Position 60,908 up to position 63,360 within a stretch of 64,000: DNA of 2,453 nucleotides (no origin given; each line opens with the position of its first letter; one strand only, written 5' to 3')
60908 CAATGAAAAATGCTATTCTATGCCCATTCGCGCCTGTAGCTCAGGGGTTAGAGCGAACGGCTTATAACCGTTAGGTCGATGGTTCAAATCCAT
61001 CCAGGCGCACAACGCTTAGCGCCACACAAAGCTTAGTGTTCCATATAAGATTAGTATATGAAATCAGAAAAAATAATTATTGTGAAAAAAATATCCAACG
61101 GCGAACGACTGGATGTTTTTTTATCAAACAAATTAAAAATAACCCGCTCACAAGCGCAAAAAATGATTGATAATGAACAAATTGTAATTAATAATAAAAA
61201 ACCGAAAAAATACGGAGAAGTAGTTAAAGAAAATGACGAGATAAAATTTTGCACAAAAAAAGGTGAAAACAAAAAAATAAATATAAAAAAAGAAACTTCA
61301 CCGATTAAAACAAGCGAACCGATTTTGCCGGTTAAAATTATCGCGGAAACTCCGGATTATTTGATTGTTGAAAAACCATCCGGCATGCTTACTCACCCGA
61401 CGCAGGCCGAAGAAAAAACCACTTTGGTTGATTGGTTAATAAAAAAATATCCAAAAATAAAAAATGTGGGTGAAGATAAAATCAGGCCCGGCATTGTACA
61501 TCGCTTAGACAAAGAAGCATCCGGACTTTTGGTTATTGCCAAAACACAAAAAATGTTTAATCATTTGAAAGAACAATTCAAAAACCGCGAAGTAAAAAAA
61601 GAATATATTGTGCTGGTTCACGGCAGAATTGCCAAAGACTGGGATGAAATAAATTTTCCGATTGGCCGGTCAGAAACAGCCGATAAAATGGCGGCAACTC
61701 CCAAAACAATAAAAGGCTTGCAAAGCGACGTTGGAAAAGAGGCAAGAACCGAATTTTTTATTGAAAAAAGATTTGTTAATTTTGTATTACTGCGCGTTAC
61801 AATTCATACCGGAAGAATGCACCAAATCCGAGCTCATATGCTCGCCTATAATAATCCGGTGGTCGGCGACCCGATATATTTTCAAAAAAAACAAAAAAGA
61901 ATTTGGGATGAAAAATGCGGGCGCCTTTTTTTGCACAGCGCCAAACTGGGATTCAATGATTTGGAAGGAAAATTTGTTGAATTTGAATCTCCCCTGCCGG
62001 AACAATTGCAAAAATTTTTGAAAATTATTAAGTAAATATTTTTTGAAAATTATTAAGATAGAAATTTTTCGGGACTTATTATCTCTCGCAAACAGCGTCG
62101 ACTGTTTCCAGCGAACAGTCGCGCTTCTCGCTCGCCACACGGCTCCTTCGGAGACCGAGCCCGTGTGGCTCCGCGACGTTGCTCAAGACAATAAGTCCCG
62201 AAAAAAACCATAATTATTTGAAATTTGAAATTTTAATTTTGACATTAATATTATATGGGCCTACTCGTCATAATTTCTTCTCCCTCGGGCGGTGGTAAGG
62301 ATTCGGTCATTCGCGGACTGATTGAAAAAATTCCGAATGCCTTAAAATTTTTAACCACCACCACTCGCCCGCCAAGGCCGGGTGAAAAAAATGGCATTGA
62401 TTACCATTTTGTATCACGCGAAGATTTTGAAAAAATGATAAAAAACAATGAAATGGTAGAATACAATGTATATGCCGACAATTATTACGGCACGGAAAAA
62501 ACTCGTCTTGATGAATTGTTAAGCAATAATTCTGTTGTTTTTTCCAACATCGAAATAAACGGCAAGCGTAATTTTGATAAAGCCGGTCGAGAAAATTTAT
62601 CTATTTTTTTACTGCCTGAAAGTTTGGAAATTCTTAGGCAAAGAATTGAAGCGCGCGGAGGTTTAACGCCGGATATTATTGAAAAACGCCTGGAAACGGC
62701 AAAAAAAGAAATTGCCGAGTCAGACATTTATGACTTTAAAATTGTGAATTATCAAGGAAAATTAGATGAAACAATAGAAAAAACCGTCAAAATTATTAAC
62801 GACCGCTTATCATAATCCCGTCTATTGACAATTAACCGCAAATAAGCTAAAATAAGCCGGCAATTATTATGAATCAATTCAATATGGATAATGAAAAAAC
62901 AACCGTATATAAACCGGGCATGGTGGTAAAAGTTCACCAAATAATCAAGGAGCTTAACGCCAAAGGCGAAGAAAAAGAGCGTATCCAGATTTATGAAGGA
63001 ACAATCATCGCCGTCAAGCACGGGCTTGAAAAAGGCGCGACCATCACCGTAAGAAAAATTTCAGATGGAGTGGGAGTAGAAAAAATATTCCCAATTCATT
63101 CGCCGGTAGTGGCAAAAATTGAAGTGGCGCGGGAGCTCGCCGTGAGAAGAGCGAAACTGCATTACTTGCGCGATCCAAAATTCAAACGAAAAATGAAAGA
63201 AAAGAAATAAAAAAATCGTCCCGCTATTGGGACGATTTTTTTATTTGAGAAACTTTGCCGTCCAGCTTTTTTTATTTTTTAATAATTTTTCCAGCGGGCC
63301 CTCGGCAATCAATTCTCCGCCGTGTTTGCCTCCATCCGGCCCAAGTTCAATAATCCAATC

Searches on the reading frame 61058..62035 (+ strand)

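Call 79: search_protein_families(library=pfam, proteins=[window:61058-62035:+], max_evalue=0.001)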
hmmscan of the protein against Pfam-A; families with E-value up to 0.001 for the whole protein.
window:61058-62035:+ (325 aa): 2 families
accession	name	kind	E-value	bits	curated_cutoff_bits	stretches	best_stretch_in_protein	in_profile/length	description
PF00849.27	PseudoU_synth_2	-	6.6e-31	108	26.8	1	100-262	1-151/152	RNA pseudouridylate synthase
PF01479.30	S4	-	1.1e-09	38.3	22.8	1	16-62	1-48/48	S4 domain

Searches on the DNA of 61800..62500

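Call 71: search_with_rna_model(model_id=R2, source=window, start=61900, end=62400, filters=off, max_evalue=0.001, show_alignments=1)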
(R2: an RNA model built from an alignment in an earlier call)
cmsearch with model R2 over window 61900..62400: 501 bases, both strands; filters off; matches with E-value up to 0.001: 2.
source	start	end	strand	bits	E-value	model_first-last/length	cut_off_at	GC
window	62063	62207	+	49.6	3.3e-11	1-130/130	no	0.54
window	62062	62208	-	25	1.4e-05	1-130/130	no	0.54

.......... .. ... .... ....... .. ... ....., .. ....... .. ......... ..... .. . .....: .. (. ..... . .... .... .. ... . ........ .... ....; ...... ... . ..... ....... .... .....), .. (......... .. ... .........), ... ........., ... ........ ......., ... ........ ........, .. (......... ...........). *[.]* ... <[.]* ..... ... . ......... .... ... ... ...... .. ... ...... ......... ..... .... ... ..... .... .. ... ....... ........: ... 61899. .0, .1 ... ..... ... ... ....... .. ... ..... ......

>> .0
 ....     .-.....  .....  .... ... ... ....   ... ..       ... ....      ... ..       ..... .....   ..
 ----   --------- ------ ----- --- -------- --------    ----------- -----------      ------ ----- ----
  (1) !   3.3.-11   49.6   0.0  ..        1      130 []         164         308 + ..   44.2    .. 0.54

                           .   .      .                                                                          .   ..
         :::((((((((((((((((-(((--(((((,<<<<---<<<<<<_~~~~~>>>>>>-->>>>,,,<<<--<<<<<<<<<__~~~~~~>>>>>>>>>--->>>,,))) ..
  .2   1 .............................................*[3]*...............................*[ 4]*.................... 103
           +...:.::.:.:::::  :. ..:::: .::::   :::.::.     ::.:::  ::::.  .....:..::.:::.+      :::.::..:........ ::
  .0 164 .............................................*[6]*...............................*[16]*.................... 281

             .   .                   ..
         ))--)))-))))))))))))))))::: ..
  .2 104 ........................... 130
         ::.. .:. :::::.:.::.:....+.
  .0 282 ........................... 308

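Call 87: search_rna_families(source=window, start=61800, end=62500, threshold=evalue, max_evalue=10)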
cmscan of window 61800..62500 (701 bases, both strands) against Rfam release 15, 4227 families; matches with E-value up to 10: 6.
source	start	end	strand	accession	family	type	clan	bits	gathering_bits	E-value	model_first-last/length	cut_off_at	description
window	62104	62189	-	RF03169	c-di-GMP-II-GAG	Cis-reg; riboswitch;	CL00127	23.3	40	0.054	1-86/86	no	c-di-GMP-II-GAG riboswitch aptamer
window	61841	61921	+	RF04245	MIR169_7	Gene; miRNA;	CL00098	17.5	44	2.9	1-85/85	no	MIR169_7 microRNA precursor family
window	62392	62477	+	RF01302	snoU36a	Gene; snRNA; snoRNA; CD-box;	CL00051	14.8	45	7.7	1-90/90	no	SnoRNA U36a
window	61952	62048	+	RF01515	Afu_514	Gene; snRNA; snoRNA; CD-box;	-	13.7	39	6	1-106/106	no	A. fumigatus snoRNA Afu_514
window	61895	62024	-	RF02132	HOXB13-AS1_1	Gene; lncRNA;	-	11.6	60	6.8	1-136/136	no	HOXB13 antisense RNA 1 conserved region 1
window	61962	62111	+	RF01295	SCARNA7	Gene; snRNA; snoRNA; scaRNA;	-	9.7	65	4.3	1-330/330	no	Small Cajal body-specific RNA 7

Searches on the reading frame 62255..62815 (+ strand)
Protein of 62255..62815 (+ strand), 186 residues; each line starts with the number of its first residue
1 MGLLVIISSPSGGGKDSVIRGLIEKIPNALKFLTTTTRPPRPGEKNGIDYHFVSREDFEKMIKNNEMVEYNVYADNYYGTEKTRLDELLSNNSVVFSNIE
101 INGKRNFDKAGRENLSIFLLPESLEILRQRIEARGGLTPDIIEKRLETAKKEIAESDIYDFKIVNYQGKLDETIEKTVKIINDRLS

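Call 79: search_protein_families(library=pfam, proteins=[window:62255-62815:+], max_evalue=0.001)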
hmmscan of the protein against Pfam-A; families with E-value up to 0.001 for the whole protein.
window:62255-62815:+ (186 aa): 1 family
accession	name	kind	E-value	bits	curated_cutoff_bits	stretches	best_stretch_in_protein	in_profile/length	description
PF00625.27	Guanylate_kin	-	3.6e-37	128.2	25.2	1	4-182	4-180/182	Guanylate kinase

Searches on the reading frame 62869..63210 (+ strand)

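Call 79: search_protein_families(library=pfam, proteins=[window:62869-63210:+], max_evalue=0.001)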
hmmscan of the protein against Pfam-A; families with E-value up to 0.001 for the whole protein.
window:62869-63210:+ (113 aa): 1 family
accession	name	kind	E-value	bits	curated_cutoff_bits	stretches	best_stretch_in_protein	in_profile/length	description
PF01245.26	Ribosomal_L19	-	5.4e-29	100.8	22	1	9-107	13-105/111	Ribosomal protein L19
